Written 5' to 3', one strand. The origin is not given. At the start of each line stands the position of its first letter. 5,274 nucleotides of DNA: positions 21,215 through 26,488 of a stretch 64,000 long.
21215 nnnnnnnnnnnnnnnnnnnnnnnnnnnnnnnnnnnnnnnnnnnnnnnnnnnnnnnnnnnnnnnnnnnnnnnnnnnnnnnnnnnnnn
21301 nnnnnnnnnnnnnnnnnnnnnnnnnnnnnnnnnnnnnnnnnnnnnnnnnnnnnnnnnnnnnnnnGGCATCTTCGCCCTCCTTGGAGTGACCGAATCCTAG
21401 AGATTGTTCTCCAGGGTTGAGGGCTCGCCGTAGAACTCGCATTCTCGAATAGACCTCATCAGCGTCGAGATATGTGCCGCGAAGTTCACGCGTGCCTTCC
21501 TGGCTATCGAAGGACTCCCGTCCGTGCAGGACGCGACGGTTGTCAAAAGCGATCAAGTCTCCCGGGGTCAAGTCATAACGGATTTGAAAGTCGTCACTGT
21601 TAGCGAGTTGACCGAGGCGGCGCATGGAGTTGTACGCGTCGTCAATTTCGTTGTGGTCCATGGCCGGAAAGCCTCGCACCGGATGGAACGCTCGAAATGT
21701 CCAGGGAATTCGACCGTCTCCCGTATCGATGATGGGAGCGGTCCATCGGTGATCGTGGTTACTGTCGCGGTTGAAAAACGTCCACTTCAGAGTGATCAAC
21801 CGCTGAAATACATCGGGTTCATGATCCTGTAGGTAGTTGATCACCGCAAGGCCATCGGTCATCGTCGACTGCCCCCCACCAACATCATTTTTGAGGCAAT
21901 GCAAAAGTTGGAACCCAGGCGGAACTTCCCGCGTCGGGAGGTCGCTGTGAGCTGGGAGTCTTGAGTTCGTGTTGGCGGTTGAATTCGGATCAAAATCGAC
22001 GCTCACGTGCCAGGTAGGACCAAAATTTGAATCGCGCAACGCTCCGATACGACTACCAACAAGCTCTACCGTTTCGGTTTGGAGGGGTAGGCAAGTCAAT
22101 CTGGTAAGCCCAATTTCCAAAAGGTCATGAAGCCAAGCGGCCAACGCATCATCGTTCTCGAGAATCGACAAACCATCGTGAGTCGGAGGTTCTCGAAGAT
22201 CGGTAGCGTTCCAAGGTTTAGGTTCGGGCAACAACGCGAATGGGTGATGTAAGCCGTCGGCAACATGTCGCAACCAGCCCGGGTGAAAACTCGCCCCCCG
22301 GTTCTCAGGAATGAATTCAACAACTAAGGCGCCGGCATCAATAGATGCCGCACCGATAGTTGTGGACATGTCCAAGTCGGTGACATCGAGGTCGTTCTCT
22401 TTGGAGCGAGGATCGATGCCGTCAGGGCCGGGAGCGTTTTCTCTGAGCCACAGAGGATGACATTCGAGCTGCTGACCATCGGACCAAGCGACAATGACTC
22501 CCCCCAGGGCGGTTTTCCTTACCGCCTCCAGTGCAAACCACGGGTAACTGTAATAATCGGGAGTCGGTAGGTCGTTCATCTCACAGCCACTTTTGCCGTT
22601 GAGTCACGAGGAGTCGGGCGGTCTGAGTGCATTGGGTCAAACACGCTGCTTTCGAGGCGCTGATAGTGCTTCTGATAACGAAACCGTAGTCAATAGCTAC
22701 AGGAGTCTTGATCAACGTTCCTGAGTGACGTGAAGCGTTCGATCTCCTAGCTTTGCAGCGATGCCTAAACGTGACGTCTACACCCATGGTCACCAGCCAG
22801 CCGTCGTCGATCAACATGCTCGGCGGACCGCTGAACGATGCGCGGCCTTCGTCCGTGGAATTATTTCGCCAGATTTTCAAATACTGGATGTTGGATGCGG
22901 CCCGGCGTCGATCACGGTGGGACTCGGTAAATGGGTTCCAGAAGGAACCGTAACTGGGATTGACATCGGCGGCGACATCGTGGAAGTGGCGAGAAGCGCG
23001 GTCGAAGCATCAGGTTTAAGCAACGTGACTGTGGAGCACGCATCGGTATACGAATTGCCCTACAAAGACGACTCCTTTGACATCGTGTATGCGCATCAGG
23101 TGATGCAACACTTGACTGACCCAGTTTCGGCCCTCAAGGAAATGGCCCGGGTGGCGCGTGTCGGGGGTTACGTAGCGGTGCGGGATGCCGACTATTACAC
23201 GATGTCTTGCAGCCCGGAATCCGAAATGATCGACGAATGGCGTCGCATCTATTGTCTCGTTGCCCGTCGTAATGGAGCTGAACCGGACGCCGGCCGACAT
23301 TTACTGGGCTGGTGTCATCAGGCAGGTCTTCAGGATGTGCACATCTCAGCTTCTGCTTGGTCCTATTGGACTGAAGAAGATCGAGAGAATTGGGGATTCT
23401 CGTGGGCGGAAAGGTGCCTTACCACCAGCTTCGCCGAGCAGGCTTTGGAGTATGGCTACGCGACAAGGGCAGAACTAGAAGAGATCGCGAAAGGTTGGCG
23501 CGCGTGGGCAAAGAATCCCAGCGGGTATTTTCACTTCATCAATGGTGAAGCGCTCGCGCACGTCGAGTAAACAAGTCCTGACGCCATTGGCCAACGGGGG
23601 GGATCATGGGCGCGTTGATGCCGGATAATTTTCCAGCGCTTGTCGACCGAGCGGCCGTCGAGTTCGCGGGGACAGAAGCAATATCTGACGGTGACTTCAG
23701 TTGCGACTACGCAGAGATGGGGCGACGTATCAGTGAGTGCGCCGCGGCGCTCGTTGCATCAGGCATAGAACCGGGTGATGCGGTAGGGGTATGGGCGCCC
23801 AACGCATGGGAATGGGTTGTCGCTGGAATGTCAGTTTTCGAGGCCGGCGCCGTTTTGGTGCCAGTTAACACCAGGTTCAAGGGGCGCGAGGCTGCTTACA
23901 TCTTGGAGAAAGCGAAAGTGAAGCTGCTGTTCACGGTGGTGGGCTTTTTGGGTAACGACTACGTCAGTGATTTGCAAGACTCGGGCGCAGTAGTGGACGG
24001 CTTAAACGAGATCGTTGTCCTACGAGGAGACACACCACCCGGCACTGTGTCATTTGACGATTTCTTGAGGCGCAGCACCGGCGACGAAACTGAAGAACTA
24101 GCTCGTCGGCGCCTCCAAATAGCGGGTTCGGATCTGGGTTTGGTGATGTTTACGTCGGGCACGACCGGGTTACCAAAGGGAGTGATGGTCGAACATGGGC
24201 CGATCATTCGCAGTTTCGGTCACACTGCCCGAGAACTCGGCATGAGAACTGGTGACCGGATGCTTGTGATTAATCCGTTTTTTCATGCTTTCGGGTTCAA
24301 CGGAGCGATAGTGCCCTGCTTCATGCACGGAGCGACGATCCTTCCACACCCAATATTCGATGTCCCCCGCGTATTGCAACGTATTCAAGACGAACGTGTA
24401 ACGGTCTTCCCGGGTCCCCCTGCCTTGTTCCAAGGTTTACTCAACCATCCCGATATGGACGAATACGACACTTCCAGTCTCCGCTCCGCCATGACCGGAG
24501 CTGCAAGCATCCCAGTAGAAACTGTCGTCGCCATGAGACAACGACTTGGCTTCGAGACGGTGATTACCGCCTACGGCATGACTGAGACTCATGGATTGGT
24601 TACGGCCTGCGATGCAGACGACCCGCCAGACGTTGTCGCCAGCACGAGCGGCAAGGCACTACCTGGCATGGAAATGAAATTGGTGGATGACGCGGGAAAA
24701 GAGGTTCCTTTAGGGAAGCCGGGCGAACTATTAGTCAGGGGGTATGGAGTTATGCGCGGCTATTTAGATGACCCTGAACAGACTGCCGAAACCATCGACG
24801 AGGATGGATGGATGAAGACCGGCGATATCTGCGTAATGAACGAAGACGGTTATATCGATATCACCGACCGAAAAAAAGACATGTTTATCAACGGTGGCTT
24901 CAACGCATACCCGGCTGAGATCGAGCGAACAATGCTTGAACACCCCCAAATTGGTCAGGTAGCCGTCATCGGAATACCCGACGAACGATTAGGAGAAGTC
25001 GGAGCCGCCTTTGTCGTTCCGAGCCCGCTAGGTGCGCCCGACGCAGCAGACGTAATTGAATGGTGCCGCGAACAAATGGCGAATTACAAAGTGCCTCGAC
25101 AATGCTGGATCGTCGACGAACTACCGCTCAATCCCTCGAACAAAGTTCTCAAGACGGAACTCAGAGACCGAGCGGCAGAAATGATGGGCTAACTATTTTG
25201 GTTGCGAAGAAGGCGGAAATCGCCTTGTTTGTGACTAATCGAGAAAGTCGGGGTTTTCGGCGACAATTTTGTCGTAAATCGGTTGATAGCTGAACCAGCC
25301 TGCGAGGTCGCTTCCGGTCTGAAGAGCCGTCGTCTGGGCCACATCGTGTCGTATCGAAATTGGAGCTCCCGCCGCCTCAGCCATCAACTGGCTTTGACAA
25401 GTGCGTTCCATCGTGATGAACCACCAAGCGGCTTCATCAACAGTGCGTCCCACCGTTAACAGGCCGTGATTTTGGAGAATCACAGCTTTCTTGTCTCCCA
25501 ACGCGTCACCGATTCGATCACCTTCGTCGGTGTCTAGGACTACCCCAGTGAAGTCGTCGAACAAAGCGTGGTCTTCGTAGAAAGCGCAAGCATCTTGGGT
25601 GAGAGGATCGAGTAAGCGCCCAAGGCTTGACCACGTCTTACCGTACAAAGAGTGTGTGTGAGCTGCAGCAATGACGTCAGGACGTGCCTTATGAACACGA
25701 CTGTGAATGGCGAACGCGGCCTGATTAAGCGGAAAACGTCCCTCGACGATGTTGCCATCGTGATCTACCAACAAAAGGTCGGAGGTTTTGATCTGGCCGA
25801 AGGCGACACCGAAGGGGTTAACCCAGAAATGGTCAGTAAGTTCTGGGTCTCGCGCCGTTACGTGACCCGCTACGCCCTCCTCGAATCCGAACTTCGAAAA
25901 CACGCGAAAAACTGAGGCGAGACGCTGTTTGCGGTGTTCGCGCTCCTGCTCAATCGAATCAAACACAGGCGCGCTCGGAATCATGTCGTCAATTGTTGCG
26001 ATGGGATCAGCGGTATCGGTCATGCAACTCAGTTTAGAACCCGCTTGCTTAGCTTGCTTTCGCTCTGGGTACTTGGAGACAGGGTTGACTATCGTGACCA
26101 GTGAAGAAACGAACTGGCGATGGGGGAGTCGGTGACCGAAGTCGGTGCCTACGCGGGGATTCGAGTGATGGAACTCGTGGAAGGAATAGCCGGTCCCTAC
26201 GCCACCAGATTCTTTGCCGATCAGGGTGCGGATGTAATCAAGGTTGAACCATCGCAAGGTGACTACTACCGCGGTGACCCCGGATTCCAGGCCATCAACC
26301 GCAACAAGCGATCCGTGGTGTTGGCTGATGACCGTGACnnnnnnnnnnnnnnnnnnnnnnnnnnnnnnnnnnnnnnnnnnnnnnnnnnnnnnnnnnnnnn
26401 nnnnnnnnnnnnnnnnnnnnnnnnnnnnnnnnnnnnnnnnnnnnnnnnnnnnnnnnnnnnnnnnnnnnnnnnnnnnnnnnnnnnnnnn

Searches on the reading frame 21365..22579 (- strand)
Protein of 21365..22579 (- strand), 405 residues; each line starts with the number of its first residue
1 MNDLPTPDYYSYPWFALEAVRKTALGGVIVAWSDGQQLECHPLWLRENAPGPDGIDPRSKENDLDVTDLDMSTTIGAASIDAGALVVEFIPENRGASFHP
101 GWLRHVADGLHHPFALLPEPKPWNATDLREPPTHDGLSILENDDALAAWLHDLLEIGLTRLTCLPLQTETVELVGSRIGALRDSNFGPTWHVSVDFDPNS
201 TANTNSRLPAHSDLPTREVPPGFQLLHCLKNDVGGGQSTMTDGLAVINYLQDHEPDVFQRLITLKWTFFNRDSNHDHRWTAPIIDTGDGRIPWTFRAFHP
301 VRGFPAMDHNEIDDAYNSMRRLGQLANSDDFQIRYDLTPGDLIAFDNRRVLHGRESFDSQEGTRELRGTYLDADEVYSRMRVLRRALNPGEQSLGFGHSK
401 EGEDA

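Call 23: search_protein_families(library=pfam, proteins=[window:21365-22579:-], max_evalue=0.0001)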
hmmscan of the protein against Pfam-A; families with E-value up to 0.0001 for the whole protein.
window:21365-22579:- (405 aa): 1 family
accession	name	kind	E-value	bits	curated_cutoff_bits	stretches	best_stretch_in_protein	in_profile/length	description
PF02668.22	TauD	-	2.3e-40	139.7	27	1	139-370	19-267/267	Taurine catabolism dioxygenase TauD, TfdA family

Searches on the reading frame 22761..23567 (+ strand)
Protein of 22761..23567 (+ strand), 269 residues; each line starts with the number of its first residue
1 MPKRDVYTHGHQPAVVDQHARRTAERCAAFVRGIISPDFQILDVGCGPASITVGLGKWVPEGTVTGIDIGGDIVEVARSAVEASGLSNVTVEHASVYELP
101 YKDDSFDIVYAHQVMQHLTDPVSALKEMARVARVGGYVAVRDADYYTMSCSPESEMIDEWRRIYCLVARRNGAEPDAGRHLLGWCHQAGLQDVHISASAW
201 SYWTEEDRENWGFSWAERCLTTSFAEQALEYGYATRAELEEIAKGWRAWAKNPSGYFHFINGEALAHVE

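Call 24: search_protein_families(library=pfam, proteins=[window:22761-23567:+], max_evalue=0.0001)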
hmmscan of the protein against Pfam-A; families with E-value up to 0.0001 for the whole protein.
window:22761-23567:+ (269 aa): 8 families
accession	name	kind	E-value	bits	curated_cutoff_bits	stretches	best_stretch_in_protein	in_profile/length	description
PF13847.12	Methyltransf_31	-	6.3e-25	88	27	1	37-162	3-127/145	Methyltransferase domain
PF08241.18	Methyltransf_11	-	2.6e-22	79.7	21.2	1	42-139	1-94/95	Methyltransferase domain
PF13649.12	Methyltransf_25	-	6.7e-21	75.2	27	1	41-136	1-97/97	Methyltransferase domain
PF01209.24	Ubie_methyltran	-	2.5e-16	60.2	20.1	1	26-142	41-153/233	ubiE/COQ5 methyltransferase family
PF08242.18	Methyltransf_12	-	1.2e-13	52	30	1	42-137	1-97/98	Methyltransferase domain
PF13489.12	Methyltransf_23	-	5.4e-12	46.2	27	1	35-194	20-163/164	Methyltransferase domain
PF07021.18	MetW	-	5.5e-06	26.6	21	1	31-133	7-103/193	Methionine biosynthesis protein MetW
PF05175.20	MTS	-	1.5e-05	25.1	23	1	40-109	34-102/170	Methyltransferase small domain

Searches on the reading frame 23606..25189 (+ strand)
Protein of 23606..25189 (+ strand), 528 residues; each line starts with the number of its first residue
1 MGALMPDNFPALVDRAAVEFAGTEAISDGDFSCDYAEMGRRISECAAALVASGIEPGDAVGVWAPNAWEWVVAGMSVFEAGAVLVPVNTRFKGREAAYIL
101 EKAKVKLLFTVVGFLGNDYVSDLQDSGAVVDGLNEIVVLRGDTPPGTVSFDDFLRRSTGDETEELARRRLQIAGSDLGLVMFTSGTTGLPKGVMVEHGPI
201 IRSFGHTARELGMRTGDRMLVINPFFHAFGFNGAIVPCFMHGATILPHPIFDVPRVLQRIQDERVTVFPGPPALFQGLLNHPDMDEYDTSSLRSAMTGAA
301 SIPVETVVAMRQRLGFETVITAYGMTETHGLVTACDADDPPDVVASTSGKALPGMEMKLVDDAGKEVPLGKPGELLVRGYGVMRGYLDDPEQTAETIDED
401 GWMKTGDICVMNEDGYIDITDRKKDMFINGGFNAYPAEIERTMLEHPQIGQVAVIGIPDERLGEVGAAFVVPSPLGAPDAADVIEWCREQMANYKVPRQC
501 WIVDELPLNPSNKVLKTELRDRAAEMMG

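Call 24: search_protein_families(library=pfam, proteins=[window:23606-25189:+], max_evalue=0.0001)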
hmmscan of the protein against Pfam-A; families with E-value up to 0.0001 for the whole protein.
window:23606-25189:+ (528 aa): 2 families
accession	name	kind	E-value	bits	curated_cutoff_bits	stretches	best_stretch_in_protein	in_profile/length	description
PF00501.34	AMP-binding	-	3.2e-89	299.9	29.9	1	14-387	2-384/384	AMP-binding enzyme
PF13193.12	AMP-binding_C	-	2.1e-19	70.7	24.5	1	438-513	1-76/76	AMP-binding enzyme C-terminal domain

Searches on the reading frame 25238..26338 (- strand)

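Call 24: search_protein_families(library=pfam, proteins=[window:25238-26338:-], max_evalue=0.0001)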
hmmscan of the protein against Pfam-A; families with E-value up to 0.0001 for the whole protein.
window:25238-26338:- (367 aa): 1 family
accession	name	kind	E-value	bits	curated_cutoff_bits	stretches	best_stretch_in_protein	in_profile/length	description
PF00596.27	Aldolase_II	-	2.4e-49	168.2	22.2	1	138-318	1-183/183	Class II Aldolase and Adducin N-terminal domain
